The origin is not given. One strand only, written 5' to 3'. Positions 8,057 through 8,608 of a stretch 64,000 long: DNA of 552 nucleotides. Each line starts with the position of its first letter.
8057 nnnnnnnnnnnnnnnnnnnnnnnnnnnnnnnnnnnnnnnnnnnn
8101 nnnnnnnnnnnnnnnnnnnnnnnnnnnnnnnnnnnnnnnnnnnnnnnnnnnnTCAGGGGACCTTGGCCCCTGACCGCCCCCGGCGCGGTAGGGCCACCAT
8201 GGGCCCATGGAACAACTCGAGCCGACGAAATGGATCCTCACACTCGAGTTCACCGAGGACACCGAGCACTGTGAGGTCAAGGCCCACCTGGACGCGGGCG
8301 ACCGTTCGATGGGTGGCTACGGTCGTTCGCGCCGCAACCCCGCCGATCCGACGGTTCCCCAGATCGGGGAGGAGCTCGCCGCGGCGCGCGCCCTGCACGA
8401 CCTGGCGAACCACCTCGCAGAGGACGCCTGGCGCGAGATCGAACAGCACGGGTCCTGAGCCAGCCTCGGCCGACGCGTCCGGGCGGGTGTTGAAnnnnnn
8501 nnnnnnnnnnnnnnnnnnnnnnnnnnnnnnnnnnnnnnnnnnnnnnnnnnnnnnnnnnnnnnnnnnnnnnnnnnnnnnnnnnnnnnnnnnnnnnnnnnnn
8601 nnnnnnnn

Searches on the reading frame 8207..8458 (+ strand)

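Call 13: search_protein_families(library=pfam, proteins=[window:8207-8458:+])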
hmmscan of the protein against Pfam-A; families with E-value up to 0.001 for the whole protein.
window:8207-8458:+ (83 aa): 1 family
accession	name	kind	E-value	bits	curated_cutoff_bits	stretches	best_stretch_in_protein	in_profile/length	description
PF08962.16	Rv2632c-like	-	4.4e-23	81.5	25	1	8-81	2-76/82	Rv2632c-like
